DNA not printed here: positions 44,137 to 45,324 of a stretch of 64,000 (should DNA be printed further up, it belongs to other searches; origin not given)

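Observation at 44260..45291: Very AT-rich membrane-protein gene inserted antisense between the functionally linked tRNA-modification genes miaB and miaA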

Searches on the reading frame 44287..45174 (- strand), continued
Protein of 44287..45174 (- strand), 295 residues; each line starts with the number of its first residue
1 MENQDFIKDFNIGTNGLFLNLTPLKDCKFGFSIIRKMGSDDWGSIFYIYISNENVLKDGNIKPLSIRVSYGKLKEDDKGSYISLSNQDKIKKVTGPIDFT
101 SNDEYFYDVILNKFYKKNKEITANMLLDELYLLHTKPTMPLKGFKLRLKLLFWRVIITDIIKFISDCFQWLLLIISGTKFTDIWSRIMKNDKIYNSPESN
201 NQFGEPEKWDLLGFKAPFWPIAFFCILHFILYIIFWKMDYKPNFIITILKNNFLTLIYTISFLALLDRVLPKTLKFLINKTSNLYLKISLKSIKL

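Call 86: list_cluster_members(proteins=[P0008, P0012, P0014, P0015, P0016, P0017, P0018, P0019, P0021, P0022])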
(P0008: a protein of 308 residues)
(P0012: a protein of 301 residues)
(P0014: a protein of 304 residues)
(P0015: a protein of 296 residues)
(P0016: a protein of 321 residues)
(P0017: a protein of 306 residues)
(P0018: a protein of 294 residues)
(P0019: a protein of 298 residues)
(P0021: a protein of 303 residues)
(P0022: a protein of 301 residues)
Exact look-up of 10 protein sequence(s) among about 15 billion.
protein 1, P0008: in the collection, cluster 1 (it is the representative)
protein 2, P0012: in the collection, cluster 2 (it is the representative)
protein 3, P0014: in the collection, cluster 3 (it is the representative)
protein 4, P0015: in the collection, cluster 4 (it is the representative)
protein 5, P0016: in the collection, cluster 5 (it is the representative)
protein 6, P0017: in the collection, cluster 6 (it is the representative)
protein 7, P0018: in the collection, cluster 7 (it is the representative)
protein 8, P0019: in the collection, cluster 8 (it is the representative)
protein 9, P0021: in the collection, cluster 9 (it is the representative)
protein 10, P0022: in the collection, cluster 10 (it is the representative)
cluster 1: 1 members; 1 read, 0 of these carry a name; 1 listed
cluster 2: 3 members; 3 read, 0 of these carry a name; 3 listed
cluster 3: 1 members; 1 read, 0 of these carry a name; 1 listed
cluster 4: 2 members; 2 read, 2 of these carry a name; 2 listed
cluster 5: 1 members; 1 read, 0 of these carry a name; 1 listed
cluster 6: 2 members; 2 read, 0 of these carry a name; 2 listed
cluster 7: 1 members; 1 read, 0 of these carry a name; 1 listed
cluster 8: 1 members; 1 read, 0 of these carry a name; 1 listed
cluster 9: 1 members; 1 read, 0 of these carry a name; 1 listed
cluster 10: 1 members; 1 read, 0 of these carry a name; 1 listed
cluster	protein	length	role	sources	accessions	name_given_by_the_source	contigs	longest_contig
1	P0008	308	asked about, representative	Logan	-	-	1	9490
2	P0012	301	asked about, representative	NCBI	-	-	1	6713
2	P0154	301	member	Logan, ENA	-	-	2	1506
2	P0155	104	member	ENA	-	-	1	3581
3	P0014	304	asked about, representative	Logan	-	-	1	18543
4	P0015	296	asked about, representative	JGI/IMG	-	hypothetical protein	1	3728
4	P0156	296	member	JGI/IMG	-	hypothetical protein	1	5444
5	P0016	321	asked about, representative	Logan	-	-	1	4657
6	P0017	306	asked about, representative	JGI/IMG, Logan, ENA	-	-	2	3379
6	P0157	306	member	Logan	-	-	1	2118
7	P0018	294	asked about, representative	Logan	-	-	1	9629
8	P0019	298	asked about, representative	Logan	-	-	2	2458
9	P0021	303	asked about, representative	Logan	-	-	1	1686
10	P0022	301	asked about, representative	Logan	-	-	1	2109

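Call 87: find_encoding_contigs(protein=P0014, flank=9000, max_places=1)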
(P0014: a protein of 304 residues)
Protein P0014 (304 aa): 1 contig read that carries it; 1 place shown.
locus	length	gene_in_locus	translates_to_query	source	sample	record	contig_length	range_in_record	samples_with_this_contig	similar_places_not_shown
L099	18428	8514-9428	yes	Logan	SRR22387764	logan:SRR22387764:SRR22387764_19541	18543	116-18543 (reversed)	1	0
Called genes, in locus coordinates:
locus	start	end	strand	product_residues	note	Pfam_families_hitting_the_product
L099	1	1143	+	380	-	?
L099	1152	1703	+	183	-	-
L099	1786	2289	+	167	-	-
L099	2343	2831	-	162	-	-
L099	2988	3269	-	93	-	-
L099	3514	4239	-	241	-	-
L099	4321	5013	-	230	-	PF01551:Peptidase_M23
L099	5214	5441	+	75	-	-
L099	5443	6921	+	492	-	PF08299:Bac_DnaA_C, PF04545:Sigma70_r4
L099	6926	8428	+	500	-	PF02518:HATPase_c, PF13589:HATPase_c_3, PF17942:Morc6_S5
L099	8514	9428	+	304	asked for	-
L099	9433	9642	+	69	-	-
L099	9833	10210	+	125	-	-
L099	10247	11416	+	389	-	-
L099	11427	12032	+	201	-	-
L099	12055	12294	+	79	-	-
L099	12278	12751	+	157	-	-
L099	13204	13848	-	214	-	PF05724:TPMT, PF02353:CMAS, PF03291:mRNA_G-N7_MeTrfase (faint), PF13489:Methyltransf_23, PF13847:Methyltransf_31, PF08241:Methyltransf_11, PF08242:Methyltransf_12, PF13649:Methyltransf_25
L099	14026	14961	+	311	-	-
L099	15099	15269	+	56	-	-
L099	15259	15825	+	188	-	PF01807:Zn_ribbon_DnaG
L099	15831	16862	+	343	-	PF13481:AAA_25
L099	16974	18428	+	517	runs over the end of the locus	PF00239:Resolvase, PF07508:Recombinase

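Call 88: find_encoding_contigs(protein=P0018, flank=9000, max_places=1)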
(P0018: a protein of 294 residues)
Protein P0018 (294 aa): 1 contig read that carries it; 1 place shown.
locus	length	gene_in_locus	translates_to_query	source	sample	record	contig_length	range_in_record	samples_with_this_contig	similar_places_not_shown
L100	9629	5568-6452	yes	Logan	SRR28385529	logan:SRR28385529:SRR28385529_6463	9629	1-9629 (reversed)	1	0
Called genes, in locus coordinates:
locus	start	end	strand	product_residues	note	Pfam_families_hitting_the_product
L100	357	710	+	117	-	-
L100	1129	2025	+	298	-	PF00589:Phage_integrase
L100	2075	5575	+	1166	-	PF09848:SLFN-g3_helicase (faint), PF13086:AAA_11, PF13245:AAA_19 (faint), PF13604:AAA_30 (faint), PF13087:AAA_12, PF18741:MTES_1575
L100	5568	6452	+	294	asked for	-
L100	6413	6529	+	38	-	-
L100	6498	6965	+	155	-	-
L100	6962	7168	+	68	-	-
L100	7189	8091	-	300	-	PF05901:Excalibur (weak)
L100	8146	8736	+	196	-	PF03592:Terminase_2 (weak)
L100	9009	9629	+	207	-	?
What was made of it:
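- Two relatives lie on contigs with recombinases: L099 with a serine recombinase, primase and AAA_25, and L100 with a tyrosine integrase and a weak Terminase_2 hit (calls 87, 88).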

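Call 89: find_encoding_contigs(protein=P0008, flank=9000, max_places=1)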
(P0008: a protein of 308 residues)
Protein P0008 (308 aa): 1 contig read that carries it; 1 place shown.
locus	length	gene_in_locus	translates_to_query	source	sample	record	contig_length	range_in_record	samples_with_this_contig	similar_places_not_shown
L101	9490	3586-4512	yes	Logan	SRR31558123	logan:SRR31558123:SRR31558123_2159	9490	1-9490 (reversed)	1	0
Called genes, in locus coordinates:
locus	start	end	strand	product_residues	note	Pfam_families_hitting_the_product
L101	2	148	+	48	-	?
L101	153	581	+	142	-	PF00293:NUDIX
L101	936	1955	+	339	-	-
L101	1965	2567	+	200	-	-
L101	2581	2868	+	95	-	-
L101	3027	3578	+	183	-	-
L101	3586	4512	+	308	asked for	-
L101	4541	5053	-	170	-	PF15956:DUF4760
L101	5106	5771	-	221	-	-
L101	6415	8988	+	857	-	PF00690:Cation_ATPase_N, PF00122:E1-E2_ATPase, PF00702:Hydrolase, PF13246:Cation_ATPase, PF00689:Cation_ATPase_C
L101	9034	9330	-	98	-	-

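Call 93: search_protein_families(library=phrogs, alignment_id=A2, max_evalue=0.001)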
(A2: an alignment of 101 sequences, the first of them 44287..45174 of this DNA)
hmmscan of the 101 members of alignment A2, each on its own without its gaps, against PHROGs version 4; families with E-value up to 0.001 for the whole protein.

A. member 1, window:44287-45174:- (295 aa): 0 families

B. families by the number of members that match (of 101 scanned): 0 families
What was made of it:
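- On Phage-derived gene (moron or prophage remnant): PHROGs: 0 of 101 members at E <= 1e-3 (call 93).
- PHROGs matched 0 of 101 members (call 93).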

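Call 94: search_protein_families(library=padloc, alignment_id=A2, max_evalue=0.001)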
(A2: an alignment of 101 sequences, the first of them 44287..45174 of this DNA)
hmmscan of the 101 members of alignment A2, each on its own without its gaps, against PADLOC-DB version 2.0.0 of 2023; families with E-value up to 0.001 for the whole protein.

A. member 1, window:44287-45174:- (295 aa): 0 families

B. families by the number of members that match (of 101 scanned): 1 family
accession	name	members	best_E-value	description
PDLC04686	PDC-M50A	1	0.00017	-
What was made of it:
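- Closest known: PADLOC candidate PDC-M50A. Same: One of 101 family members hits this model at E = 1.7e-4 (call 94).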

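Call 95: search_protein_families(library=padloc, alignment_id=A2, max_evalue=1)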
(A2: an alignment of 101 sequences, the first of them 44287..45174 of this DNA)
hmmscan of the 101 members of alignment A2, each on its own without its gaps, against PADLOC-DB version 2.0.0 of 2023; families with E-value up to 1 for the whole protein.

A. member 1, window:44287-45174:- (295 aa): 0 families

B. families by the number of members that match (of 101 scanned): 1 family
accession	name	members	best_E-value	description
PDLC04686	PDC-M50A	1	0.00017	-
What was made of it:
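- On Known anti-phage defence families (PADLOC-DB v2): Of 101 family members, 1 marginal hit (PDC-M50A, E = 1.7e-4) and nothing else at E <= 1 (calls 94, 95).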
